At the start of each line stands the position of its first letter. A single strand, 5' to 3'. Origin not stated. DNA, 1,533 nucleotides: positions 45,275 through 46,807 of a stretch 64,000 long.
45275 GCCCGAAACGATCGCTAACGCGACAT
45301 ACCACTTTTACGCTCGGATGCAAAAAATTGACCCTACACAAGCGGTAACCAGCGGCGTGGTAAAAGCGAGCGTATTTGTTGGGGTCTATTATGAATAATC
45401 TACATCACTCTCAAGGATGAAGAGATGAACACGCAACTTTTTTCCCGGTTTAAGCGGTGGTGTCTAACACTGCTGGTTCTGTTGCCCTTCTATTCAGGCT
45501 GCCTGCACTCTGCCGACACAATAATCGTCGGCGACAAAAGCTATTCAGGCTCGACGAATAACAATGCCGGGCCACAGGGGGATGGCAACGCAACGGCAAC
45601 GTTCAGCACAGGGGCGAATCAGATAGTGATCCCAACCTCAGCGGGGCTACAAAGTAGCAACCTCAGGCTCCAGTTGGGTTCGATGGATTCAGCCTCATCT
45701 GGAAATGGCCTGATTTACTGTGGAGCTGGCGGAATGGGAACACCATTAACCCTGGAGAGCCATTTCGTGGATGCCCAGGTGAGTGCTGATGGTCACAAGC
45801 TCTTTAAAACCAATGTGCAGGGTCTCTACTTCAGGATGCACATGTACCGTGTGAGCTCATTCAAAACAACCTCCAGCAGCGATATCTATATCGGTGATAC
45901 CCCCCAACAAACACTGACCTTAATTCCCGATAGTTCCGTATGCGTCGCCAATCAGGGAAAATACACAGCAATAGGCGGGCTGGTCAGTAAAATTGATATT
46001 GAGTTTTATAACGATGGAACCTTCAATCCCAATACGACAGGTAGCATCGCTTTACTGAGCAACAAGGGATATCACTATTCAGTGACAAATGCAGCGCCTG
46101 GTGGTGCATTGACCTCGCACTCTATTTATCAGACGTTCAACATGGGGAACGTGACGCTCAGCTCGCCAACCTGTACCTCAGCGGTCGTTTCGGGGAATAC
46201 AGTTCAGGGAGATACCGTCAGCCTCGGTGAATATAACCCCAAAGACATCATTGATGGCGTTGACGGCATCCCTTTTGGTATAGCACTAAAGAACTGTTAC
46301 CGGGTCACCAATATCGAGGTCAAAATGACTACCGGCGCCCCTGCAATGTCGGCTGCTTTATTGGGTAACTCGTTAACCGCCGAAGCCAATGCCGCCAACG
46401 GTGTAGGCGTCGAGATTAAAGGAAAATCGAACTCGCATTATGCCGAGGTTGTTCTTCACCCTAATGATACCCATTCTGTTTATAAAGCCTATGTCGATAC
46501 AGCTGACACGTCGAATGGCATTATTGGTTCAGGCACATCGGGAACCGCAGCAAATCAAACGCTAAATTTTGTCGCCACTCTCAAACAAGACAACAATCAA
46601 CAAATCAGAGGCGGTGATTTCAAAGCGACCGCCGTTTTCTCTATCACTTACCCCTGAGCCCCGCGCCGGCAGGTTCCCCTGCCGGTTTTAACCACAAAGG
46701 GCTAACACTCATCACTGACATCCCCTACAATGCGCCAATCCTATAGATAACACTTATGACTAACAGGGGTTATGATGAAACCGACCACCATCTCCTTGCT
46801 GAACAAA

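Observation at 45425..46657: Putative tip adhesin with an uncharacterised N-terminal receptor-binding domain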

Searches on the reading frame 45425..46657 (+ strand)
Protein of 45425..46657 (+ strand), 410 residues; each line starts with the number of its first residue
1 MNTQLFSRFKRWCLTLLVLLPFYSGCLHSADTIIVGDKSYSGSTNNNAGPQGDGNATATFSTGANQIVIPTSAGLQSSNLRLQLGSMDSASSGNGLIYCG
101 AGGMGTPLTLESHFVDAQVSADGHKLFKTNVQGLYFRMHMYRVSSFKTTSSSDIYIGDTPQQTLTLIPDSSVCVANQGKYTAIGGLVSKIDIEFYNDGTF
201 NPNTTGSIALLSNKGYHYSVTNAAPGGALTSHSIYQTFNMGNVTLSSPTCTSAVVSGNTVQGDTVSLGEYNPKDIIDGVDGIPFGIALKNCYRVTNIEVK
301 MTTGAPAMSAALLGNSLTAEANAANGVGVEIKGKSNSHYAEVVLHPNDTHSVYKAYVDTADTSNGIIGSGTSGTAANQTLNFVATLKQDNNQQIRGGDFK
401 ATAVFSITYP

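Call 3: search_protein_families(library=pfam, proteins=[window:45425-46657:+], max_evalue=0.01)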
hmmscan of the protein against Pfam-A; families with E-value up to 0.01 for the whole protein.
window:45425-46657:+ (410 aa): 1 family
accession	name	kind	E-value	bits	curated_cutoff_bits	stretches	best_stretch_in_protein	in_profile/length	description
PF00419.26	Fimbrial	-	9e-11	42.7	25.6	1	246-409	9-150/151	Fimbrial protein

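Call 5: search_solved_structures(query=window:45425-46654:+, max_evalue=1, show_alignments=2)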
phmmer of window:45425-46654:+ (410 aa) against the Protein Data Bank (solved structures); distinct sequences matched with E-value up to 1: 0.

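Call 16: find_homologous_proteins(query=window:45425-46654:+, max_evalue=0.00001)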
Query window:45425-46654:+ (410 aa): 21 proteins with E <= 0.00001 among 8000 candidates.
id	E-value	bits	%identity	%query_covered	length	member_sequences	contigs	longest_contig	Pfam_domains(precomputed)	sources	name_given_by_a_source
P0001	4.5e-250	847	94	100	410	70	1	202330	PF00419.27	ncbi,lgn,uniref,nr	ncbi:fimbrial protein [Escherichia sp. 94.0001]|uniref:fimbrial protein n=1 Tax=Escherichia sp. 94.0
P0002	3.9e-170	584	70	93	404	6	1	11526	PF00419.27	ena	-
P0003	2.0e-165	569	66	100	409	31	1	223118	PF00419.27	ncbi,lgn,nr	ncbi:fimbrial protein [Escherichia albertii]|nr:fimbrial protein [Escherichia albertii]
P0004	2.4e-155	535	100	59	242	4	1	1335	-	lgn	-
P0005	3.8e-152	525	62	98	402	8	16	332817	PF00419.27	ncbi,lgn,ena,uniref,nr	ncbi:fimbrial protein [Escherichia albertii]|uniref:fimbrial protein n=1 Tax=Escherichia albertii Ta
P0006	4.7e-151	521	61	99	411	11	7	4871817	PF00419.27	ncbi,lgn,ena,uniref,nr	ncbi:fimbrial protein [Pseudocitrobacter faecalis]|uniref:Type 1 fimbria pilin n=1 Tax=Pseudocitroba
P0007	4.6e-150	518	61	99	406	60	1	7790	PF00419.27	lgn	-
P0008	6.9e-150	517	62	95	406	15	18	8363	PF00419.27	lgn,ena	-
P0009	1.6e-149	516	61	99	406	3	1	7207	PF00419.27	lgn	-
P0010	3.3e-148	512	61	95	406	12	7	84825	PF00419.27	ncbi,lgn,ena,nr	ncbi:TPA: fimbrial protein [Escherichia coli]|nr:fimbrial protein [Escherichia coli] HDB9913072.1 fi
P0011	3.1e-147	509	61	94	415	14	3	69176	PF00419.27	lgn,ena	-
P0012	1.1e-146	507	62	100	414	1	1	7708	PF00419.27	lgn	-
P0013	1.7e-140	486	59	99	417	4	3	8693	PF00419.27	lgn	-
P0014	2.8e-139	482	60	94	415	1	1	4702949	PF00419.27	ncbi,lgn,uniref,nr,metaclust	ncbi:fimbrial protein [[Enterobacter] lignolyticus]|uniref:Fimbrial protein n=1 Tax=[Enterobacter] l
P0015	1.1e-108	382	67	66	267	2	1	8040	PF00419.27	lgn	-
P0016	8.2e-74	267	42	88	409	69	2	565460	PF00419.27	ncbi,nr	ncbi:fimbrial protein [Salmonella enterica]|nr:fimbrial-like adhesin [Salmonella enterica subsp. ent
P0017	3.9e-73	265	39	98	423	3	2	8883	PF00419.27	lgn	-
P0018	1.2e-72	263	39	98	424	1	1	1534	PF00419.27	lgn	-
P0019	9.6e-70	254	38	98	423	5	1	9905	PF00419.27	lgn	-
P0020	1.4e-69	253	39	89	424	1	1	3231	PF00419.27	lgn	-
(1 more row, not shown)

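Call 21: list_cluster_members(proteins=[window:45425-46654:+])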
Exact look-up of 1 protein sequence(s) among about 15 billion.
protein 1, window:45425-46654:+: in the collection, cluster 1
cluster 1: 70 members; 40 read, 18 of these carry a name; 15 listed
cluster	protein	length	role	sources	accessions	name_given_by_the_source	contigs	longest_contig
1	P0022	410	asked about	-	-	fimbrial protein [Escherichia coli] | Fimbrial protein n=1 Tax=Escherichia coli TaxID=562 RepID=A0A2K3TUJ3_ECOLX | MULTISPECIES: fimbrial protein [Escherichia]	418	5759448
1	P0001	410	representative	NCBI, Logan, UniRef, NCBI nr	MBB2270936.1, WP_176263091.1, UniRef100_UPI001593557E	fimbrial protein [Escherichia sp. 94.0001] | fimbrial protein n=1 Tax=Escherichia sp. 94.0001 TaxID=2723312 RepID=UPI001593557E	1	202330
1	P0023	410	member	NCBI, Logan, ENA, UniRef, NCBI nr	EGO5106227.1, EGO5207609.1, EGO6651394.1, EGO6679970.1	fimbrial protein [Escherichia coli] | Fimbrial protein n=2 Tax=Escherichia coli TaxID=562 RepID=A0AAN3Q0P1_ECOLX | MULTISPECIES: fimbrial protein [Escherichia]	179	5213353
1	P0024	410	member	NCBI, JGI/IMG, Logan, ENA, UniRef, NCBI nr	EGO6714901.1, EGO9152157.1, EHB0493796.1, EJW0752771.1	fimbrial protein [Escherichia coli] | fimbrial protein n=1 Tax=Escherichia coli TaxID=562 RepID=UPI0019F04D67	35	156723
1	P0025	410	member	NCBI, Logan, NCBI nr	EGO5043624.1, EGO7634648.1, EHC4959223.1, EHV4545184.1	fimbrial protein [Escherichia coli]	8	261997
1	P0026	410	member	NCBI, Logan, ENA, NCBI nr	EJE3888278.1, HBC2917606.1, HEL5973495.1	fimbrial protein [Escherichia coli]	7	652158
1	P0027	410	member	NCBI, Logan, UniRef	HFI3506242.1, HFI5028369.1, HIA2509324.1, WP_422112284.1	TPA: fimbrial protein [Escherichia coli] | fimbrial protein n=1 Tax=Escherichia coli TaxID=562 RepID=UPI00370736F9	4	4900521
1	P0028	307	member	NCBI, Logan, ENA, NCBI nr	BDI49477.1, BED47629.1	fimbrial protein [Escherichia coli] | fimbrial protein [Escherichia sp. KS167_9B]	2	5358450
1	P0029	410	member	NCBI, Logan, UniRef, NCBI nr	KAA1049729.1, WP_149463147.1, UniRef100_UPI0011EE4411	fimbrial protein [Pseudocitrobacter sp. 73] | fimbrial protein n=1 Tax=Pseudocitrobacter sp. 73 TaxID=2605731 RepID=UPI0011EE4411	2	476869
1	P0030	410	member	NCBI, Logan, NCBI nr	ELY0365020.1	fimbrial protein [Escherichia coli]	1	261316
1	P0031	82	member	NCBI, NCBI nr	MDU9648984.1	fimbrial protein, partial [Escherichia coli] | fimbrial protein [Escherichia coli]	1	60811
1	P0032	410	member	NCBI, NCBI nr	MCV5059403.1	fimbrial protein [Escherichia coli]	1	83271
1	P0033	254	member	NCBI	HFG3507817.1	TPA: fimbrial protein [Escherichia coli]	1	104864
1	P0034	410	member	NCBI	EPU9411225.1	fimbrial protein [Escherichia coli]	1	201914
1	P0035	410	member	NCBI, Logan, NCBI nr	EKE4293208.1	fimbrial protein [Escherichia coli]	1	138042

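Call 38: predict_structure(alignment_id=A1)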
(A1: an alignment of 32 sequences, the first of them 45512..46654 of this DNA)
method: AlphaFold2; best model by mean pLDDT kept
length: 381 residues; sequences in the alignment: 32
mean_pLDDT: 92.4   pTM: 0.83
mean pLDDT of the five models: 92.4, 92.3, 91.7, 91.7, 89.6
residues with pLDDT >= 90: 297; 70-90: 79; 50-70: 5; < 50: 0
segments of 3 or more residues with pLDDT < 50: none
pLDDT, mean of each block of 10 residues (from residue 1): 92 93 93 74 92 88 93 86 98 97 97 94 95 92 87 95 95 90 97 90 94 87 94 93 91 96 93 96 92 92 96 97 93 87 89 97 92 95 84
secondary structure, 60 per line:
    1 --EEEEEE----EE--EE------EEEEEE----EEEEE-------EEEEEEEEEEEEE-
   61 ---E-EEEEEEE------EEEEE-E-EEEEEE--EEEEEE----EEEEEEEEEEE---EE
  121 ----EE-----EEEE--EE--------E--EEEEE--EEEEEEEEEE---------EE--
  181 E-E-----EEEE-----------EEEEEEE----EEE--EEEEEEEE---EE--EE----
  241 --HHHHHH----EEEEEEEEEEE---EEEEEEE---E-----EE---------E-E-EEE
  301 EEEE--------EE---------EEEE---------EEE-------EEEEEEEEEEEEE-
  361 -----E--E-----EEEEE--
elements in order: E3-8 E25-30 E35-39 E47-59 E66-72 E79-83 E87-92 E95-100 E105-115 E132-135 E151-155 E158-167 E189-192 E204-210 E215-217 E220-227 H243-248 E253-263 E267-273 E298-304 E324-327 E337-339 E347-359 E375-379

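Call 42: fold_search(model_id=the predicted structure, library=pdb)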
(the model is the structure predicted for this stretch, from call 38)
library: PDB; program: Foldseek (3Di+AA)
matches with E <= 10: 1009; with E <= 0.001: 67
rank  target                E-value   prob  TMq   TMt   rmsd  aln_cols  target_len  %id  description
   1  3rfz_A                5.7e-09  1.00  0.30  0.39  12.3       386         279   12  Crystal structure of the FimD usher bound to its cognate FimC:FimH substrate (released 2011-06-01)
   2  1qun_B                8.6e-09  1.00  0.28  0.36  11.7       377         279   14  X-RAY STRUCTURE OF THE FIMC-FIMH CHAPERONE ADHESIN COMPLEX FROM UROPATHOGENIC E.COLI (released 1999-08-31)
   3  5jqi_B                1.3e-08  1.00  0.25  0.33  13.5       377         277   12  Crystal structure of FimH A62S from E. coli UTI89 bound to FimG N-terminal extension (released 2017-02-22)
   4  5jr4_A                3.0e-08  1.00  0.25  0.33  17.3       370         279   13  Crystal structure of FimH A27V/V163A from E. coli UTI89 bound to FimG N-terminal extension (released 2017-02-22)
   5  7szo_H                7.2e-08  1.00  0.25  0.33  13.4       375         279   11  Structure of a bacterial fimbrial tip containing FocH (released 2021-12-29)
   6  5afo_A                9.4e-08  1.00  0.35  0.38  10.1       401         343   11  Long Polar Fimbriae adhesin LpfD from the adherent invasive E. coli strain LF82 (released 2015-08-05)
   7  5jqi_F                1.9e-07  1.00  0.25  0.33  13.5       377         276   12  Crystal structure of FimH A62S from E. coli UTI89 bound to FimG N-terminal extension (released 2017-02-22)
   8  1kiu_B                2.5e-07  1.00  0.28  0.35  14.4       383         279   12  FimH adhesin Q133N mutant-FimC chaperone complex with methyl-alpha-D-mannose (released 2002-06-05)
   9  3jwn_H                5.4e-07  1.00  0.25  0.33  13.5       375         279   11  Complex of FimC, FimF, FimG and FimH (released 2010-06-16)
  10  9fy9_F                1.9e-06  1.00  0.26  0.66  13.2       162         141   22  Cryo-EM structure of the type 1 chaperone-usher pilus FimD-tip complex (FimDHGFC) - Conformer 1 (released 2025-06-04)
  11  9fx0_F                2.6e-06  1.00  0.29  0.73   5.0       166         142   23  Cryo-EM structure of the type 1 pilus tip-to-rod transition (released 2025-06-04)
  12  9iug_A                2.7e-06  1.00  0.30  0.67   4.1       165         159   19  Cryo-EM structure of the type I pilus from enterotoxigenic Escherichia coli (released 2025-05-28)
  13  8v3j_A                3.3e-06  1.00  0.21  0.26  13.9       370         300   12  Structure-Based Engineering of a Highly Immunogenic, Conformationally Stabilized FimH Antigen for a Urinary Tract Infe (released 2025-02-05)
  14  6erj_B                3.5e-06  1.00  0.29  0.65   6.5       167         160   24  Self-complemented FimA subunit from Salmonella enterica (released 2019-01-30)
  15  6erj_A                3.7e-06  1.00  0.30  0.66   6.5       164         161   24  Self-complemented FimA subunit from Salmonella enterica (released 2019-01-30)
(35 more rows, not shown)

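Call 50: search_protein_families(library=ncbifam, proteins=[window:45425-46654:+], max_evalue=0.01)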
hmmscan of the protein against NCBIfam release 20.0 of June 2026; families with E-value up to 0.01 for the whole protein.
window:45425-46654:+ (410 aa): 8 families
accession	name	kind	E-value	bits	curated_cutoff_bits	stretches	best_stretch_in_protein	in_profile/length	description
NF007268.0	PRK09723.1-2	equivalog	1.2e-82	278.1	382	1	18-410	9-412/412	fimbrial-like adhesin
NF007267.0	PRK09723.1-1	equivalog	2.2e-79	267.1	391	1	7-410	10-432/432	fimbrial-like adhesin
NF007269.0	PRK09723.1-3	equivalog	5.2e-44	151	473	1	11-410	7-391/391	putative fimbrial-like adhesin protein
NF007270.0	PRK09723.1-4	equivalog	1.1e-41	143.1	408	1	5-410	17-422/422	putative fimbrial-like adhesin protein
NF011833.0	PRK15305.1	equivalog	4.4e-08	32.4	329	1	120-409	93-352/353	fimbrial protein StkG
NF011796.0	PRK15263.1-2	equivalog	7.2e-06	26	213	1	243-410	37-193/193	putative fimbrial protein StaE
NF011756.0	PRK15209.1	equivalog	0.0022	17.5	221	1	228-337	12-125/174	long polar fimbrial major subunit LpfA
NF011752.0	PRK15205.1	equivalog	0.0083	16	169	0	272-335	62-121/176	long polar fimbrial protein LpfE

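Call 59: find_encoding_contigs(protein=P0029, flank=10000, max_places=3)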
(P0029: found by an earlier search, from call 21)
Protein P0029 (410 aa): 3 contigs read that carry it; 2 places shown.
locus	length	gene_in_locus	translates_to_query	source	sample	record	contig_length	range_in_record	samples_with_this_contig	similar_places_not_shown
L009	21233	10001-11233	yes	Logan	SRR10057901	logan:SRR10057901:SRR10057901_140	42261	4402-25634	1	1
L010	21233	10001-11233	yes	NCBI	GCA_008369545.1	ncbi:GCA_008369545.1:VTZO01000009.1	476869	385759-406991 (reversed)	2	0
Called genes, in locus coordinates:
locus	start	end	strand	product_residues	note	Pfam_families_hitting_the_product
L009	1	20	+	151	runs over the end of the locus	PF21157:DksA_N, PF01258:zf-dskA_traR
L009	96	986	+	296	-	PF00749:tRNA-synt_1c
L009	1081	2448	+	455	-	PF01743:PolyA_pol, PF12627:PolyA_pol_RNAbd, PF12626:PolyA_pol_arg_C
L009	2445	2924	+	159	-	PF01288:HPPK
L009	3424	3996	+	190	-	PF00419:Fimbrial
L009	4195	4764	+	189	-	PF00419:Fimbrial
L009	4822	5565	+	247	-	PF00345:PapD_N, PF02753:PapD_C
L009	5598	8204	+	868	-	PF13954:PapC_N, PF00577:Usher, PF13953:PapC_C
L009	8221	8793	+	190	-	PF00419:Fimbrial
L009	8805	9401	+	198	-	-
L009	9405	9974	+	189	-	PF00419:Fimbrial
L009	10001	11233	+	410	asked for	PF00419:Fimbrial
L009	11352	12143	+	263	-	PF02548:Pantoate_transf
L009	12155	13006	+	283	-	PF02569:Pantoate_ligase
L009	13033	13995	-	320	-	-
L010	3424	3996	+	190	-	PF00419:Fimbrial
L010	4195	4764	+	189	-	PF00419:Fimbrial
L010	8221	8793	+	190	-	PF00419:Fimbrial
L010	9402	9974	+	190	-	PF00419:Fimbrial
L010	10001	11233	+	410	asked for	PF00419:Fimbrial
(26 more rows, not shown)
